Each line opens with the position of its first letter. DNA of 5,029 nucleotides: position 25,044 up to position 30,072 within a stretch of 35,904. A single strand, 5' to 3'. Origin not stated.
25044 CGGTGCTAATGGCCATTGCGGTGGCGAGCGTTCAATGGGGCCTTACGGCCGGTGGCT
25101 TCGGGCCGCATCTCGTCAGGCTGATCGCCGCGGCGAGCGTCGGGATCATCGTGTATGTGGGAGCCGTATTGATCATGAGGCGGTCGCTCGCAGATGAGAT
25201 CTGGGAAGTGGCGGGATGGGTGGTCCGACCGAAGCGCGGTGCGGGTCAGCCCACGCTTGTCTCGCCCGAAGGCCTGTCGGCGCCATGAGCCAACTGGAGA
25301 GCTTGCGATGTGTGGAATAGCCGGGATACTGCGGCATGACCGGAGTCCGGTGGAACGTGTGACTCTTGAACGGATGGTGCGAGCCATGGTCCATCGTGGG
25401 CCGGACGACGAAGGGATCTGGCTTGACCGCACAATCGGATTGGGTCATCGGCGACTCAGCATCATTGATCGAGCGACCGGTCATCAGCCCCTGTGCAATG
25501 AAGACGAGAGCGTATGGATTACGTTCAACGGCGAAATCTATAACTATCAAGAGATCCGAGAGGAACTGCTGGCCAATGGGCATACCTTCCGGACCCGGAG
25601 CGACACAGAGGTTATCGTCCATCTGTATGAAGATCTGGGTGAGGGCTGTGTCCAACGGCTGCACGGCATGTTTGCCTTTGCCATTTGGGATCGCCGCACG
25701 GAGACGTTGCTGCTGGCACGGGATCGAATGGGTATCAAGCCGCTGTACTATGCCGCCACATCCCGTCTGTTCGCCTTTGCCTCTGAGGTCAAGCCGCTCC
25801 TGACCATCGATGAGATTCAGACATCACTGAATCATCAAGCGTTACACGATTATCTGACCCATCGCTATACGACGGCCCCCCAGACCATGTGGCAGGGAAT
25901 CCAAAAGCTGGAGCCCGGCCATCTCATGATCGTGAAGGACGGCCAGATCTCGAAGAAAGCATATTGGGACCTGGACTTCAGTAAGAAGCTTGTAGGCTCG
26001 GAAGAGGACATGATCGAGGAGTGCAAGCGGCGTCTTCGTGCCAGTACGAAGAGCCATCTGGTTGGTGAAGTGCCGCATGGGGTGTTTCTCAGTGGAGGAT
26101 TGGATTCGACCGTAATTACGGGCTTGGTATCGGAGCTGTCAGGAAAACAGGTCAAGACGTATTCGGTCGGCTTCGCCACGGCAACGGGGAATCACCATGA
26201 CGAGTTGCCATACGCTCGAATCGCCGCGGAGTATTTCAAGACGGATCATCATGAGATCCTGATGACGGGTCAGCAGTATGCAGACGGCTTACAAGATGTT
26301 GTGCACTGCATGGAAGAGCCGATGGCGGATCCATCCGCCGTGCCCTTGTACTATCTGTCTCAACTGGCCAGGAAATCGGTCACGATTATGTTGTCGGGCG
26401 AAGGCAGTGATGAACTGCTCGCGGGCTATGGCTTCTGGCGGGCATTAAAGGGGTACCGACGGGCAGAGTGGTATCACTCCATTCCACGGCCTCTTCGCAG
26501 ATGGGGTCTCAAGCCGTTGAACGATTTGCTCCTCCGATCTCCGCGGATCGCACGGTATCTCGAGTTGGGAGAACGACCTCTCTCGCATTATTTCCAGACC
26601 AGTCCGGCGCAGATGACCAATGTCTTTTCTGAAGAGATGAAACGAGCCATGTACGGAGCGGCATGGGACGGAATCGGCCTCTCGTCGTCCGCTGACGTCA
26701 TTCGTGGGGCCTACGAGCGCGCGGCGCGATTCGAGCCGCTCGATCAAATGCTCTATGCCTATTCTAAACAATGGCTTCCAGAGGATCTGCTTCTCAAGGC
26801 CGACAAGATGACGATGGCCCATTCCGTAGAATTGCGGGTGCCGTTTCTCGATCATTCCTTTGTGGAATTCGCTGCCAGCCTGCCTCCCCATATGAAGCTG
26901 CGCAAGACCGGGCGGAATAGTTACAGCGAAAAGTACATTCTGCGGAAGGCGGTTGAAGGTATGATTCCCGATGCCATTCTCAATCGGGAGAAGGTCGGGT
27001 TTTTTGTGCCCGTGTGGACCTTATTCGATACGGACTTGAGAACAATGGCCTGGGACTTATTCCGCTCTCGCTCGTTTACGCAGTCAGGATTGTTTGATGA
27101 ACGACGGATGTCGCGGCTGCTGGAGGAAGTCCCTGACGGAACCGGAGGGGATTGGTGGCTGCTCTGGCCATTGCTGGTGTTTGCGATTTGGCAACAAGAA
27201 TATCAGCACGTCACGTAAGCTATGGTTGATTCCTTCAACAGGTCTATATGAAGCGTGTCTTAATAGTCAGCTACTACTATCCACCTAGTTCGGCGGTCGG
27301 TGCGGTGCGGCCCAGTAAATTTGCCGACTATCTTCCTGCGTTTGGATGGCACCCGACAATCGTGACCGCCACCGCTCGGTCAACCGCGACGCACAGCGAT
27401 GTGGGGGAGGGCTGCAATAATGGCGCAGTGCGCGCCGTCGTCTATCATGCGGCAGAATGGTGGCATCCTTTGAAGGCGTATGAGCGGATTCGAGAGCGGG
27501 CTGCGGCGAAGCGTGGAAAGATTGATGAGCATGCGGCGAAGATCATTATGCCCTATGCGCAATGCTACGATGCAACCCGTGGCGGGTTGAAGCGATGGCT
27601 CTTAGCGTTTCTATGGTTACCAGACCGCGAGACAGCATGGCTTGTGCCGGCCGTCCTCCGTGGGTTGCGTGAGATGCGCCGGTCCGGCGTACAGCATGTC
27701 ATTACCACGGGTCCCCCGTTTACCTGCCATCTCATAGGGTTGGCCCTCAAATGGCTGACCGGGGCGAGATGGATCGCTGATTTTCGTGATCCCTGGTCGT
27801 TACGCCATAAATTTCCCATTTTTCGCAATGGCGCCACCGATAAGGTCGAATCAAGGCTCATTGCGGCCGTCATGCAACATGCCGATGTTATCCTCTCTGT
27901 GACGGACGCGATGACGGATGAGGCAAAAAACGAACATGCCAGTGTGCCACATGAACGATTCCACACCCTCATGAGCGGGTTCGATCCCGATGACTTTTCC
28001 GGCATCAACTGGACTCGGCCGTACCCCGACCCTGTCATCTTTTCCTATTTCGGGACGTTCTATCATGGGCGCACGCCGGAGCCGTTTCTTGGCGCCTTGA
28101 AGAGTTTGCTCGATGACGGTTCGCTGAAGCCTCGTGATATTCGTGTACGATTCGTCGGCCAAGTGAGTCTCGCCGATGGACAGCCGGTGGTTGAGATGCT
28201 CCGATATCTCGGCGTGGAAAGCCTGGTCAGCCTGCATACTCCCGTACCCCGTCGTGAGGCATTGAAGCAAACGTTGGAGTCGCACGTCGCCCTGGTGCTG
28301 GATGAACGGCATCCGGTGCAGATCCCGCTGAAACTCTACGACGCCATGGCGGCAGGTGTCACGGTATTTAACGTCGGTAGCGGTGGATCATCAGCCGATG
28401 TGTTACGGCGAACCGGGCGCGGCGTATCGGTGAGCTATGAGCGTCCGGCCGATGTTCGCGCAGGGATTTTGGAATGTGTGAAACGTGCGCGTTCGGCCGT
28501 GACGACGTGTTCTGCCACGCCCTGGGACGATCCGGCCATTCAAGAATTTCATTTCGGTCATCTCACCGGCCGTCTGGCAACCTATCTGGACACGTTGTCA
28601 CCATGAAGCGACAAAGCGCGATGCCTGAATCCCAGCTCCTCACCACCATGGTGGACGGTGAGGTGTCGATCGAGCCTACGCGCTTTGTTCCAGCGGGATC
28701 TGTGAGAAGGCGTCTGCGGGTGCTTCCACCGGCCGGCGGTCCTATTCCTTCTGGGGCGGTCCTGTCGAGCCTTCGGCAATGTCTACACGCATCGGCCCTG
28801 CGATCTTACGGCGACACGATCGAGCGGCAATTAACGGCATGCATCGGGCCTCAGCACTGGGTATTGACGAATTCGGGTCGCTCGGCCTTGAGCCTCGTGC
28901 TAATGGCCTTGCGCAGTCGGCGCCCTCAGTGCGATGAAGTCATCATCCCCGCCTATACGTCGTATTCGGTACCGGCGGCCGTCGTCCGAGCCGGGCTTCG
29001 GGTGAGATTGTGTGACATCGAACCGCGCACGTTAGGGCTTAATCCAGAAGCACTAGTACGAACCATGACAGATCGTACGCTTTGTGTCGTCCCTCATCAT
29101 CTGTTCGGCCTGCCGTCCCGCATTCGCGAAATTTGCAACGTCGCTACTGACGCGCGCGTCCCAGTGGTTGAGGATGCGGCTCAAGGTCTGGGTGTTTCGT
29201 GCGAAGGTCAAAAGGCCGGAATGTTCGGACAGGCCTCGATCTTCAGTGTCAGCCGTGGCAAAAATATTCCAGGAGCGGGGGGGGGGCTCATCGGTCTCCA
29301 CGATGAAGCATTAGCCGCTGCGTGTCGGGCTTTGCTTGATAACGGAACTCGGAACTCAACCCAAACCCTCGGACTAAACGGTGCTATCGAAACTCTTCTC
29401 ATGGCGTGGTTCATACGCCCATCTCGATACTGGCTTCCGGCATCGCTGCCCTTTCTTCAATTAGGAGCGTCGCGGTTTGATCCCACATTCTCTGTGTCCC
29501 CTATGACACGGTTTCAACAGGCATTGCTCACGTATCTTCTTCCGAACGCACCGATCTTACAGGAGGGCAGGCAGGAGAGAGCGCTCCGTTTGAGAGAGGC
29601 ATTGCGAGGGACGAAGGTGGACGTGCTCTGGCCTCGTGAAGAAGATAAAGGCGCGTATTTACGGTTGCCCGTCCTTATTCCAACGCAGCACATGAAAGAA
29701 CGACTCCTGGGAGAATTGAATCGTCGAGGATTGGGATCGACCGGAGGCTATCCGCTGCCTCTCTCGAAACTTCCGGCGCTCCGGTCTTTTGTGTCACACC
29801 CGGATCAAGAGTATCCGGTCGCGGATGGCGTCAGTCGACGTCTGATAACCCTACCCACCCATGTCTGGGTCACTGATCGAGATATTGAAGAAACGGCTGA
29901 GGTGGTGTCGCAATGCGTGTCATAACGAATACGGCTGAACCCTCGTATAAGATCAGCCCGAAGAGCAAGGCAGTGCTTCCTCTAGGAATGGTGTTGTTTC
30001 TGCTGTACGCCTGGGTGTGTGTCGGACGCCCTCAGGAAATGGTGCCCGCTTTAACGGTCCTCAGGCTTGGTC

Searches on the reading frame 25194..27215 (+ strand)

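Call 7: search_protein_families(library=pfam, proteins=[window:25194-27215:+], max_evalue=0.001)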
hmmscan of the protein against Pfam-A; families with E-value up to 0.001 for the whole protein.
window:25194-27215:+ (674 aa): 4 families
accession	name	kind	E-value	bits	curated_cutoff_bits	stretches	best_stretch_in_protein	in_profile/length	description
PF00733.27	Asn_synthase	-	2.9e-96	323.7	21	1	278-668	3-354/354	Asparagine synthase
PF13537.11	GATase_7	-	2.8e-51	173.1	25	1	85-203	1-122/123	Glutamine amidotransferase domain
PF13522.11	GATase_6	-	3e-49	166.8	27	1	70-198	1-130/130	Glutamine amidotransferase domain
PF12481.13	DUF3700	-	0.00045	20.2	27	1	152-189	125-162/228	Aluminium induced protein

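Call 37: search_protein_families(library=ncbifam, proteins=[window:25194-27215:+], max_evalue=0.00001)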
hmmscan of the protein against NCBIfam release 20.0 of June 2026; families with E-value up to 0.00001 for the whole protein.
window:25194-27215:+ (674 aa): 9 families
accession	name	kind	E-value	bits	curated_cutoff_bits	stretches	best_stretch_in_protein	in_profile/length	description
TIGR03108.1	eps_aminotran_1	hypoth_equivalog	2.3e-164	548.5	816.9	1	39-664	1-622/628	XrtA/PEP-CTERM system amidotransferase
TIGR01536.1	asn_synth_AEB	equivalog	5.8e-161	537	267.1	1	40-603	1-517/517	asparagine synthase (glutamine-hydrolyzing)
TIGR03104.1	trio_amidotrans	equivalog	2.4e-140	468.5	570.1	2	39-418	1-386/589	N-acetylglutaminylglutamine amidotransferase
NF006949.0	PRK09431.1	equivalog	9.5e-112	374.3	499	3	39-205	1-168/554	asparagine synthase B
NF033535.1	lass_lactam_cya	exception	2.1e-87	294.2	525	2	39-414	1-382/668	lasso peptide isopeptide bond-forming cyclase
NF033561.1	macrolact_Ik_Al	subfamily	1.8e-22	79.7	300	1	147-410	70-332/561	albusnodin/ikarugamycin family macrolactam cyclase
NF001484.0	PRK00331.1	subfamily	3.2e-14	52.2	381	1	77-217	63-213/601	isomerizing glutamine--fructose-6-phosphate transaminase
TIGR01135.1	glmS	equivalog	1.9e-13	49.8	418.05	1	79-217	64-212/607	glutamine--fructose-6-phosphate transaminase (isomerizing)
TIGR01134.1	purF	equivalog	1.4e-11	44.4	350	1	73-199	61-196/432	amidophosphoribosyltransferase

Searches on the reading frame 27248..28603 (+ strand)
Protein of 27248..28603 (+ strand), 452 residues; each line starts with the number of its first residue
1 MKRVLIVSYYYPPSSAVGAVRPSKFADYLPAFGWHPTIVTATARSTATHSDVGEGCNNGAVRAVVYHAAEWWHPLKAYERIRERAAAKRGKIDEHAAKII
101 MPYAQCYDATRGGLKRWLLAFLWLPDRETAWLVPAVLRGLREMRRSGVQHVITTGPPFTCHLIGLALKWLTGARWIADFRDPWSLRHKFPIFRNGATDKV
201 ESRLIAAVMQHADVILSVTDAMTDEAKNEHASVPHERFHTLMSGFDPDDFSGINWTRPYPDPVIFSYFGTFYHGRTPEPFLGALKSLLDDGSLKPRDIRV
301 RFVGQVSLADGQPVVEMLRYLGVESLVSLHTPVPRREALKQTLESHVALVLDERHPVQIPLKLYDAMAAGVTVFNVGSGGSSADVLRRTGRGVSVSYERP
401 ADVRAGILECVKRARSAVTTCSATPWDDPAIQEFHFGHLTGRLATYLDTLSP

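Call 7: search_protein_families(library=pfam, proteins=[window:27248-28603:+], max_evalue=0.001)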
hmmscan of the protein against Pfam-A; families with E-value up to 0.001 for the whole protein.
window:27248-28603:+ (452 aa): 2 families
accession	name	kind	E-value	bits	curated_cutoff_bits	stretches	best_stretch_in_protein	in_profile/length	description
PF13439.12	Glyco_transf_4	-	7.3e-05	23.3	28.5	1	126-248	51-169/170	Glycosyltransferase Family 4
PF13692.12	Glyco_trans_1_4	-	0.00063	20.5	27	0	267-410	6-139/142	Glycosyl transferases group 1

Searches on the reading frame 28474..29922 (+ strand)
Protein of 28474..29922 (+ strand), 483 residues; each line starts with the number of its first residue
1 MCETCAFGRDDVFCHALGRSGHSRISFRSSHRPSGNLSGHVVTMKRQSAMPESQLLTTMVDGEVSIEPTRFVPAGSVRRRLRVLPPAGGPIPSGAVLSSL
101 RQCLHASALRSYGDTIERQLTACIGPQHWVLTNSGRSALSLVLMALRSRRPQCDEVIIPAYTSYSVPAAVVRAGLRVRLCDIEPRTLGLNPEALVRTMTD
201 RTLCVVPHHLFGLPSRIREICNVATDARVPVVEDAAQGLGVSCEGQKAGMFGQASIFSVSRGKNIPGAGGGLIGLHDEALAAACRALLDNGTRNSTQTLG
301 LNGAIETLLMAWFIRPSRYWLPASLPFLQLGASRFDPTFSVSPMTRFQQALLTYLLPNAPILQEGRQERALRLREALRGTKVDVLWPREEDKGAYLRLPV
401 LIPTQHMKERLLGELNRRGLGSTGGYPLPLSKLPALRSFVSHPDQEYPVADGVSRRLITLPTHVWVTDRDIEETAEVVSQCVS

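Call 7: search_protein_families(library=pfam, proteins=[window:28474-29922:+], max_evalue=0.001)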
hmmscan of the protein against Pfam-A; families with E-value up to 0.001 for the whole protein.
window:28474-29922:+ (483 aa): 1 family
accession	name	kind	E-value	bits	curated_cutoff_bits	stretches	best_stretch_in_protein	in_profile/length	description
PF01041.23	DegT_DnrJ_EryC1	-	4.9e-51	174.5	19.8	1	101-477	12-358/360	DegT/DnrJ/EryC1/StrS aminotransferase family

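Call 63: search_solved_structures(query=window:28474-29922:+, max_evalue=1e-10)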
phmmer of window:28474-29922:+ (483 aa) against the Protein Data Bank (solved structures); distinct sequences matched with E-value up to 1e-10: 48.
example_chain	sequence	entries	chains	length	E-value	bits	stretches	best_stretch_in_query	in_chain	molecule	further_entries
7b0d_A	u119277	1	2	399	5e-26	94.9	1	115-309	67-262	Glutamine--scyllo-inositol transaminase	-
3nu7_A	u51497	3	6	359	5.7e-24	88.1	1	116-329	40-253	Aminotransferase WbpE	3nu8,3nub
3nyu_A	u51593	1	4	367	5.9e-24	88.1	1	116-334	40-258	Aminotransferase WbpE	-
3nys_A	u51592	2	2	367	2.1e-23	86.3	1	116-329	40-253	Aminotransferase WbpE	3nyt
8e77_A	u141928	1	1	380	8.4e-23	84.3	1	115-331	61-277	DegT/DnrJ/EryC1/StrS aminotransferase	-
8e75_A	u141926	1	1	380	8.4e-23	84.3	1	115-331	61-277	DegT/DnrJ/EryC1/StrS aminotransferase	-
3bn1_A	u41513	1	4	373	1.7e-22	83.3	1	101-291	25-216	Perosamine synthetase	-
3dr7_A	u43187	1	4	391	1.9e-22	83.1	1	101-291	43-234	Putative perosamine synthetase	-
3frk_A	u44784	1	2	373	5.4e-22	81.6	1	133-316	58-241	QdtB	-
3dr4_A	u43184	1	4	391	1.2e-21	80.5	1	101-291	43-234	Putative perosamine synthetase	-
8gyh_B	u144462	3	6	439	1.4e-21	80.3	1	114-285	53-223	DegT/DnrJ/EryC1/StrS family aminotransferase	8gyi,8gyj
8sng_A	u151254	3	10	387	4.8e-19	71.9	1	87-291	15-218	UDP-4-amino-4-deoxy-L-arabinose--oxoglutarate aminotransferase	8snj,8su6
7n63_A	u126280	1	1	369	4.9e-19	71.9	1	135-306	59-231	Putative aminotransferase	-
7b0m_AAA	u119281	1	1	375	5.5e-19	71.7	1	128-297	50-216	Sugar aminotransferase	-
2po3_A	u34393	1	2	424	6.9e-19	71.4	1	117-291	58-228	4-dehydrase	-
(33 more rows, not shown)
